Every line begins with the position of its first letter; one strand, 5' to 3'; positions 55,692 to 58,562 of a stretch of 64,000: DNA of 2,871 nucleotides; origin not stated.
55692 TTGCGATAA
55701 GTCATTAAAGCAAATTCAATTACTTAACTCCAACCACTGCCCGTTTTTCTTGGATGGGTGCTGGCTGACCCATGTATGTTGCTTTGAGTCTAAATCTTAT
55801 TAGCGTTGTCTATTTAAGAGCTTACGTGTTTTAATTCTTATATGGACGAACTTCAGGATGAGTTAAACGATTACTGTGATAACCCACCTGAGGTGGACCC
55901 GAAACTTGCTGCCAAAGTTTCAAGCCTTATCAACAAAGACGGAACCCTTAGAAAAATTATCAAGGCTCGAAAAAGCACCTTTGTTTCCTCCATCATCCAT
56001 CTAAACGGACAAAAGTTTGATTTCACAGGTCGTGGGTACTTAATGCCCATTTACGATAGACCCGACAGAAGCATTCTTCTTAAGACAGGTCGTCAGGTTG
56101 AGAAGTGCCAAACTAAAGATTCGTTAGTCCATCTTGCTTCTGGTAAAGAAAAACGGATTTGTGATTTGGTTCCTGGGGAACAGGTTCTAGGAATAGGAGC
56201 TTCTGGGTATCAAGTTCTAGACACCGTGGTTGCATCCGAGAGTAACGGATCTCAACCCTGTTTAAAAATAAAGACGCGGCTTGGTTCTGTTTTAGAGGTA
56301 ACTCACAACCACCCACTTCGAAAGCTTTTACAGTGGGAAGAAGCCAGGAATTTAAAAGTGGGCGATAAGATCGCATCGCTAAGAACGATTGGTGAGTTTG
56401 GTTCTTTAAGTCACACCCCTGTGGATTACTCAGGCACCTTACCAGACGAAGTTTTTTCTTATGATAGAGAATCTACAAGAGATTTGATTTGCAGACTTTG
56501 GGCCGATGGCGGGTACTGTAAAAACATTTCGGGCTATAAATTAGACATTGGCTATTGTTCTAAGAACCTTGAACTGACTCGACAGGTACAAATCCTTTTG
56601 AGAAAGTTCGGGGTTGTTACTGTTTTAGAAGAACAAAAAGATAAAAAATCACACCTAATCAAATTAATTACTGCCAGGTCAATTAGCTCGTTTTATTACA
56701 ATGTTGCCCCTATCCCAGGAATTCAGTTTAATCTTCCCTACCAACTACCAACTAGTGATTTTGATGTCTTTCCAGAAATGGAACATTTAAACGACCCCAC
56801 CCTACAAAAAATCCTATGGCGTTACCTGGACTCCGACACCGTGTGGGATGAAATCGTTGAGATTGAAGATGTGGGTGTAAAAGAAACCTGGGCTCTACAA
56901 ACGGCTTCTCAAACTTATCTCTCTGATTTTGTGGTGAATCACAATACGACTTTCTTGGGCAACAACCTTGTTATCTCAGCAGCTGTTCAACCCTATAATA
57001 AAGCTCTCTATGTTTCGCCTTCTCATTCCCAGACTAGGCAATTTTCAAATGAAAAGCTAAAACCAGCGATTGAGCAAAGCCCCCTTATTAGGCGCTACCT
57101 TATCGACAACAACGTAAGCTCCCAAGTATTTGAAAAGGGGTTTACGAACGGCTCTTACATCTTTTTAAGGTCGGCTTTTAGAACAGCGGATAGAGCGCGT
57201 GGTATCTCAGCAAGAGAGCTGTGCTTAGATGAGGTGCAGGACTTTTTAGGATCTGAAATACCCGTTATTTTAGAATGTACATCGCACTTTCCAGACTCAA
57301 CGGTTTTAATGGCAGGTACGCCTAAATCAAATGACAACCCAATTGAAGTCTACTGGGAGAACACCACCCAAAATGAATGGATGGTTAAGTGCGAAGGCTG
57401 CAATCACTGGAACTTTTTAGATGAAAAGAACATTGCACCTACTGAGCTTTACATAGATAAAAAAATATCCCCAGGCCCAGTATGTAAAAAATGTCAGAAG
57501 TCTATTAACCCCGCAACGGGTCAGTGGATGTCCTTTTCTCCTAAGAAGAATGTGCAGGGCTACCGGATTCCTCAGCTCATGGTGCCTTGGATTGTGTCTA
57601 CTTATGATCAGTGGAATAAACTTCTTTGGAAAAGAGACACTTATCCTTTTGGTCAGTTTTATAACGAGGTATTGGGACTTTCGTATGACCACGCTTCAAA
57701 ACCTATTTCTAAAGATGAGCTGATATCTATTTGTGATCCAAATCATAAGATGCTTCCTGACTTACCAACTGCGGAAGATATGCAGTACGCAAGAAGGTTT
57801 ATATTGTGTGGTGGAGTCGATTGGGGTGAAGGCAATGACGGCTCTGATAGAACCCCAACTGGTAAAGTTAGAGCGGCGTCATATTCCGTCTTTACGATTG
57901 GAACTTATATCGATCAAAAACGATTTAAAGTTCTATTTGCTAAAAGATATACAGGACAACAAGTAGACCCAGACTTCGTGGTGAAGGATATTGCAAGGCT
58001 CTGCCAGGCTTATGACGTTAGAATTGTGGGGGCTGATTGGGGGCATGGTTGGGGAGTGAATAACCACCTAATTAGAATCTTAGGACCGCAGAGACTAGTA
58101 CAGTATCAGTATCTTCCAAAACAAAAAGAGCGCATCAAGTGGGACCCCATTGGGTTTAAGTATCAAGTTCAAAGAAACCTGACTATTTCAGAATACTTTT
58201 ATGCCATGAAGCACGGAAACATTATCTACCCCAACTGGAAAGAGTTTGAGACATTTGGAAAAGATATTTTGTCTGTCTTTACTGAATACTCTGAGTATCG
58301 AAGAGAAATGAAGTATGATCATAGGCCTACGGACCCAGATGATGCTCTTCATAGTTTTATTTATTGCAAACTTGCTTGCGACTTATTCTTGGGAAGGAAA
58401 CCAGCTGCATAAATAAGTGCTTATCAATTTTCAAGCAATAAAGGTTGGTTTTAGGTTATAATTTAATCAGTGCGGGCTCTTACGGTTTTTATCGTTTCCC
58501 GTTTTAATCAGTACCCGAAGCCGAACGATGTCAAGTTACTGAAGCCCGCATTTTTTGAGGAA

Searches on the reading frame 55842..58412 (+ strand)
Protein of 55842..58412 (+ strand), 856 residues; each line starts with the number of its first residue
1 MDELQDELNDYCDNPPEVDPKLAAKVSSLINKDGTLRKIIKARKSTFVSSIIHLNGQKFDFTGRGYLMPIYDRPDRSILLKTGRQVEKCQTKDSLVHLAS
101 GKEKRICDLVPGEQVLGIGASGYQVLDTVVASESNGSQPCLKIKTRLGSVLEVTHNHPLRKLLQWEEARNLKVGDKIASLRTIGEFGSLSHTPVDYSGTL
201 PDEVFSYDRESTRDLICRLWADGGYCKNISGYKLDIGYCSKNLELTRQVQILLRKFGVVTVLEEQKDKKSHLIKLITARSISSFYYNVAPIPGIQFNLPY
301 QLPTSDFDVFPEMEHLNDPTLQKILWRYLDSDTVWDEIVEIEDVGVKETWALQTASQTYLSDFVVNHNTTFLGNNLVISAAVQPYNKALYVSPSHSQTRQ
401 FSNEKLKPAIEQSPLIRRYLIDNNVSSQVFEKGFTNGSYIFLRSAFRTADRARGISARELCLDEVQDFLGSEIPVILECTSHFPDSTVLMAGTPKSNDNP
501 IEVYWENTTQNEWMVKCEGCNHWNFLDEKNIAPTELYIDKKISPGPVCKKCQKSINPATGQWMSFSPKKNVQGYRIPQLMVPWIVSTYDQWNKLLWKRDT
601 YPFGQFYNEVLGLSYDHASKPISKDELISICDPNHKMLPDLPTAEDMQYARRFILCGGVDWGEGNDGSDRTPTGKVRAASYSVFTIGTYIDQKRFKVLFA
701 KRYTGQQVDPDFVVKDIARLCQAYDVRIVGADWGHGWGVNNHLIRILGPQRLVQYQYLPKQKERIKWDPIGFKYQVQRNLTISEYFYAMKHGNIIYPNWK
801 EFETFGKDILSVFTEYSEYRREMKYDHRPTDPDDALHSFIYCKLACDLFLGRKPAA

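Call 41: search_dna_similar(query=window:55842-58412:+, collection=phages, mode=protein, max_rows=15)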
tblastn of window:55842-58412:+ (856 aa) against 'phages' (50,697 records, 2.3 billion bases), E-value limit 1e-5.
Records with a match: 429; places in all: 429; records where one place covers at least 80% of the query: 0.
Best place of each record, by identity: <60% 429.
By first word of the organism name: Staphylococcus 197; Bacillus 115; Listeria 54; Enterococcus 43; Vibrio 3; Lysinibacillus 2; Lactobacillus 2; Mammaliicoccus 2; Haloarcula 2; Salmonella 1; and 8 more.
By host as written in the record: Staphylococcus aureus 75; Listeria monocytogenes 43; - 39; Bacillus subtilis 22; Enterococcus faecalis 12; Bacillus pumilus BL8 11; Bacillus subtilis BEST7003 11; Bacillus cereus 10; and 112 more.
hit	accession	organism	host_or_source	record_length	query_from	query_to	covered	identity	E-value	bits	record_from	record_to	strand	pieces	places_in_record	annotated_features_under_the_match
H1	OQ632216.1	Salmonella phage Arash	Salmonella enterica subsp. enterica ...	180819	372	845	55%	30.8%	2e-49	196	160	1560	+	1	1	large terminase subunit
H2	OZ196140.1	Vibrio phage D181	Seawater and oysters mix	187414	372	851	56%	27.8%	5e-43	176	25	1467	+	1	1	terminase large subunit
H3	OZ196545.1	Vibrio phage D148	Seawater and oysters mix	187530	372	851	56%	27.8%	5e-43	176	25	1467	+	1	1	terminase large subunit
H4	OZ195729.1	Vibrio phage D69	Seawater and oysters mix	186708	372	851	56%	27.8%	5e-43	176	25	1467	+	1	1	terminase large subunit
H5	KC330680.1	Bacillus phage Eoghan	Bacillus pumilus BL8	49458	372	843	55%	27.1%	1e-32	143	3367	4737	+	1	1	terminase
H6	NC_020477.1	Bacillus phage Eoghan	Bacillus pumilus BL8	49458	372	843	55%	27.1%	1e-32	143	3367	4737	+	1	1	terminase large subunit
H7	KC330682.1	Bacillus phage Taylor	Bacillus pumilus BL8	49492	372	843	55%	27.1%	1e-32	143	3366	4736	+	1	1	terminase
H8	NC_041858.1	Bacillus phage Taylor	Bacillus pumilus BL8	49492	372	843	55%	27.1%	1e-32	143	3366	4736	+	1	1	terminase large subunit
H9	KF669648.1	Bacillus phage Blastoid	Bacillus pumilus BL-8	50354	372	843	55%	26.9%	5e-33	144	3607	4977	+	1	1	terminase large subunit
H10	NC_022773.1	Bacillus phage Blastoid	Bacillus pumilus BL-8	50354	372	843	55%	26.9%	5e-33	144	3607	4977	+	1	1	terminase large subunit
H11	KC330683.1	Bacillus phage Finn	Bacillus pumilus BL8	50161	376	843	55%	27.0%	6e-32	140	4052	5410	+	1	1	terminase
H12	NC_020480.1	Bacillus phage Finn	Bacillus pumilus BL8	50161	376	843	55%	27.0%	6e-32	140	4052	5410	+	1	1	terminase large subunit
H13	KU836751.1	Bacillus phage Leo2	Bacillus pumilus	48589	376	843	55%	27.0%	9e-32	140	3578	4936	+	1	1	terminase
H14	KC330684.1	Bacillus phage Andromeda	Bacillus pumilus BL8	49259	376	843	55%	26.9%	1e-33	146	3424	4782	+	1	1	hypothetical protein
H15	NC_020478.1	Bacillus phage Andromeda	Bacillus pumilus BL8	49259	376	843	55%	26.9%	1e-33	146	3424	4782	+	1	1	terminase large subunit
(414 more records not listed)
